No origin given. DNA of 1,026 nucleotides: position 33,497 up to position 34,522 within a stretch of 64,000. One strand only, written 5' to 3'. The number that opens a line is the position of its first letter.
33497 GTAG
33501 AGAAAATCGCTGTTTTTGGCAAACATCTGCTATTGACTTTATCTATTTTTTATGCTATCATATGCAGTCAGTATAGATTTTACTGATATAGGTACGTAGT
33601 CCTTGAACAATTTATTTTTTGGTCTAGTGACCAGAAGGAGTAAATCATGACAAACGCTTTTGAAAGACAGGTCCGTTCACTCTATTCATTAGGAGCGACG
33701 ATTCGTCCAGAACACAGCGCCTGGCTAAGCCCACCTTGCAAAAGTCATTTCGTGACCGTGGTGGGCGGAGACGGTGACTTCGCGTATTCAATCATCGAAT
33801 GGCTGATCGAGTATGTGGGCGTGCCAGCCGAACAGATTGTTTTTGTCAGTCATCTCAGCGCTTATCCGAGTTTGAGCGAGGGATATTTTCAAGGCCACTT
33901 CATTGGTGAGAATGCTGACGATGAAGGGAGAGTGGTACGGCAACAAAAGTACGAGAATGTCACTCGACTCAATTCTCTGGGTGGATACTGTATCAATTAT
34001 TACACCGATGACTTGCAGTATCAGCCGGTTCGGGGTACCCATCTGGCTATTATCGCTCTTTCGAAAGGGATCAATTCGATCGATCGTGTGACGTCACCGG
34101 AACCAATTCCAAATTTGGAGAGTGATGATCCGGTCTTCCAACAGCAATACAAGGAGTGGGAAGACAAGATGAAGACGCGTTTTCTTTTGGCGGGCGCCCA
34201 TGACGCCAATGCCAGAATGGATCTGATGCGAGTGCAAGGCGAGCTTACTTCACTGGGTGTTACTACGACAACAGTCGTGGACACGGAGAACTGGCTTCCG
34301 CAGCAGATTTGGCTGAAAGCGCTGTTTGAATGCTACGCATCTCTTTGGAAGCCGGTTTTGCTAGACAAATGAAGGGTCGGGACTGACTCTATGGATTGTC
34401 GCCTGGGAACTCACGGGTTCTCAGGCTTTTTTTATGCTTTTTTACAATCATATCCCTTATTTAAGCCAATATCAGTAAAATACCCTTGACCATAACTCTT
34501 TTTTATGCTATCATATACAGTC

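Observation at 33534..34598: Duplicated 75-bp promoter-plus-leader with a covarying hairpin in front of two adjacent genes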

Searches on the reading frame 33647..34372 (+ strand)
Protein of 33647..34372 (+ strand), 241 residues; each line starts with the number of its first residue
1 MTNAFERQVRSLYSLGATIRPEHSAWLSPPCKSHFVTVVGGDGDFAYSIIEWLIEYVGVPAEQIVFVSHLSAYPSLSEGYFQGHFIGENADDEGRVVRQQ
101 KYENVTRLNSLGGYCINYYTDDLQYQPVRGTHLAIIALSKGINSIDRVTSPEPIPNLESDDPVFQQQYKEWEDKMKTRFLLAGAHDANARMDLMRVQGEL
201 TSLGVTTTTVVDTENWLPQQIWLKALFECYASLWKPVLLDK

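Call 12: search_protein_families(library=pfam, proteins=[window:33647-34372:+], max_evalue=0.01)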
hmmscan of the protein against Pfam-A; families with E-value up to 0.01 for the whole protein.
window:33647-34372:+ (241 aa): 0 families

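Call 13: search_protein_families(library=ncbifam, proteins=[window:33647-34372:+], max_evalue=0.01)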
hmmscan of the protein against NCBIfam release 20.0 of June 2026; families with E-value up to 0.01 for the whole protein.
window:33647-34372:+ (241 aa): 0 families

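Call 14: find_homologous_proteins(query=window:33647-34369:+)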
Query window:33647-34369:+ (241 aa): 2 proteins with E <= 0.001 among 210 candidates.
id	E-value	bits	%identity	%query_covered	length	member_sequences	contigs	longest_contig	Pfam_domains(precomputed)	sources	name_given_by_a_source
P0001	2.9e-162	556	100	100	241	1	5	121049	-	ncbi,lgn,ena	-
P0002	2.3e-97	343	67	97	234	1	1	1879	-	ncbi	-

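Call 15: find_encoding_contigs(protein=window:33647-34369:+, flank=3000, max_places=6)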
Protein window:33647-34369:+ (241 aa): 9 contigs read that carry it; 6 places shown.
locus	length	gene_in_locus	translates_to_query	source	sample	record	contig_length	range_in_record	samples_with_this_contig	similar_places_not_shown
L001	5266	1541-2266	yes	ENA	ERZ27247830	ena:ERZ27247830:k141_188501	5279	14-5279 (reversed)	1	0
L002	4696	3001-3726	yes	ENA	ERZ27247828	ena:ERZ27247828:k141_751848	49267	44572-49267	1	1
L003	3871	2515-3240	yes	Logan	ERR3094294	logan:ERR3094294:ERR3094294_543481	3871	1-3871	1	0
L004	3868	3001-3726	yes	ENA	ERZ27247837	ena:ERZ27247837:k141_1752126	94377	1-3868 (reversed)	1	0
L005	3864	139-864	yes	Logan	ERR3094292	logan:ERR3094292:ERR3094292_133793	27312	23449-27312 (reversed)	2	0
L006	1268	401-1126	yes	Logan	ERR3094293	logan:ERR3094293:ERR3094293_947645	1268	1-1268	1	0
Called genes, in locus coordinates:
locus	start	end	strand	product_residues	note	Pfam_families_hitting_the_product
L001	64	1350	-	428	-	PF03446:NAD_binding_2, PF03721:UDPG_MGDP_dh_N, PF00984:UDPG_MGDP_dh, PF03720:UDPG_MGDP_dh_C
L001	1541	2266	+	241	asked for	-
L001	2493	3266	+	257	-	PF00535:Glycos_transf_2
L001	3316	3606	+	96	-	-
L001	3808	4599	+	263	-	PF02698:DUF218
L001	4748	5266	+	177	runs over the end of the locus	?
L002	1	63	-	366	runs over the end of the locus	PF13439:Glyco_transf_4, PF13579:Glyco_trans_4_4 (weak), PF20706:GT4-conflict (weak), PF00534:Glycos_transf_1, PF13692:Glyco_trans_1_4, PF13524:Glyco_trans_1_2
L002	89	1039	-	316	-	PF00535:Glycos_transf_2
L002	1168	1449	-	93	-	-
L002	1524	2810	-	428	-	PF03446:NAD_binding_2, PF03721:UDPG_MGDP_dh_N, PF00984:UDPG_MGDP_dh, PF03720:UDPG_MGDP_dh_C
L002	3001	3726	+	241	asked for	-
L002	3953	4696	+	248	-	?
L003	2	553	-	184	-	?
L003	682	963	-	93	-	-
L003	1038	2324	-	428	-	PF03446:NAD_binding_2, PF03721:UDPG_MGDP_dh_N, PF00984:UDPG_MGDP_dh, PF03720:UDPG_MGDP_dh_C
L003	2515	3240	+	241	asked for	-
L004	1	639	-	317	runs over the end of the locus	PF00535:Glycos_transf_2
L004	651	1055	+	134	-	-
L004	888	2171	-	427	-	PF03446:NAD_binding_2, PF03721:UDPG_MGDP_dh_N, PF00984:UDPG_MGDP_dh, PF03720:UDPG_MGDP_dh_C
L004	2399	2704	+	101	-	-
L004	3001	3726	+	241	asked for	-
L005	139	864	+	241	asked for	-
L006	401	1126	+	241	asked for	-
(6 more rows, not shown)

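Call 19: find_encoding_contigs(protein=P0002, flank=3000)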
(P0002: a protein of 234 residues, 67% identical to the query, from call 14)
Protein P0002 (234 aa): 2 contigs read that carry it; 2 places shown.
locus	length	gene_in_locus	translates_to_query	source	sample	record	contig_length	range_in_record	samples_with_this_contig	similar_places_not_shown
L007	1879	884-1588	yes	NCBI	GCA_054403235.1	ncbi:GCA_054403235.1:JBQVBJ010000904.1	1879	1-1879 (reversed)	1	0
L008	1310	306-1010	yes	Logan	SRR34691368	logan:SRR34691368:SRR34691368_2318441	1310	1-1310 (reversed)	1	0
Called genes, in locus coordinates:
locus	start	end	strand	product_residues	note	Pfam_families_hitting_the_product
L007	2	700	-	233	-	?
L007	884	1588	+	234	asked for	-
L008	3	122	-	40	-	?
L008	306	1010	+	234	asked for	-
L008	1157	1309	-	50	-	?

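Call 64: predict_structure(alignment_id=A2)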
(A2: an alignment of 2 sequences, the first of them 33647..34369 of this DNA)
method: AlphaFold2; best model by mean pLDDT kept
length: 241 residues; sequences in the alignment: 2
mean_pLDDT: 50.6   pTM: 0.48
mean pLDDT of the five models: 50.6, 42.0, 41.7, 38.7, 35.8
residues with pLDDT >= 90: 0; 70-90: 23; 50-70: 105; < 50: 113
segments of 3 or more residues with pLDDT < 50: 1-31, 70-76, 109-132, 140-150, 179-187, 213-241
pLDDT, mean of each block of 10 residues (from residue 1): 36 33 36 54 58 64 62 47 58 67 65 31 34 51 39 63 79 57 49 56 57 44 42 31 28
secondary structure, 60 per line:
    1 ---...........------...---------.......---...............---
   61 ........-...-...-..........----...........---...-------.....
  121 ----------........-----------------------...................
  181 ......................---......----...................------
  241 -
elements in order: H4-14 E33-39 H43-57 E64-68 H78-87 H92-102 E106-108 H116-120 E131-138 H162-202 E206-211 H216-234
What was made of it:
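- Tried and rejected: The AlphaFold2 model has pLDDT 50.6 and was not used for fold search (call 64).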

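Call 65: search_protein_representatives(alignment_id=A2)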
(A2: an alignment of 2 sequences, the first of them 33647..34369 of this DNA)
Query: 2 sequences, 242 profile positions. Proteins with E-value up to 0.001 (for the whole library): 1; up to 1e-10: 1; up to 1e-30: 1. The best 1 are listed.
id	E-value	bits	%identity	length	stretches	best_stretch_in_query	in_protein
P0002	7.8e-150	513.1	-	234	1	1-234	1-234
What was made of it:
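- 33647..34372 (+): 241-aa ORFan gene (inserted cassette gene). One other homolog in 5.8e9 and 1.84e9 protein libraries (calls 14, 65).
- Tried and rejected: A profile search of 1.84e9 representatives returned only P0002 (call 65).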

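Call 75: search_solved_structures(query=A2, max_evalue=10)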
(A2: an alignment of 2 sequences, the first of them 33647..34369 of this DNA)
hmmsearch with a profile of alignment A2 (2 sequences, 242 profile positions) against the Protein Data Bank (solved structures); distinct sequences matched with E-value up to 10: 3.
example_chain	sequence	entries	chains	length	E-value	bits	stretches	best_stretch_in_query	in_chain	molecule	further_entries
7coy_aL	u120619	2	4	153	1.1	11.5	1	131-184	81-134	Photosystem I protein PsaL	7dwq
1tuf_A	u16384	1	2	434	1.1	11.5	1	166-214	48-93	Diaminopimelate decarboxylase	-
1twi_A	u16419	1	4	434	1.1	11.5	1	166-214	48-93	Diaminopimelate decarboxylase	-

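Call 76: search_protein_families(library=pfam, proteins=[window:33647-34369:+, L004:2399-2701:+, P0002], max_evalue=10)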
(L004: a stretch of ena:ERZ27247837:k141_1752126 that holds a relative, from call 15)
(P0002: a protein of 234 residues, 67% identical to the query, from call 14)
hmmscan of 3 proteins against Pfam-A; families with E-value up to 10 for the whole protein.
window:33647-34369:+ (241 aa): 0 families

L004:2399-2701:+ (101 aa): 0 families

P0002 (234 aa): 0 families
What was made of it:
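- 33647..34372 (+): No Pfam, NCBIfam or PDB match (calls 12, 13, 75, 76).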

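Call 81: find_related_loci(query=A2, collection=viral_contigs, flank=3000)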
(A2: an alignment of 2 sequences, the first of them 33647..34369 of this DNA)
Query A2 (241 aa) in viral_contigs; peptide patterns used: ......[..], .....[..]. (x = any residue, [..] = any of these).
169 stretches matched a pattern, but none encodes a relative of the query by tblastn (E <= 1e-3).
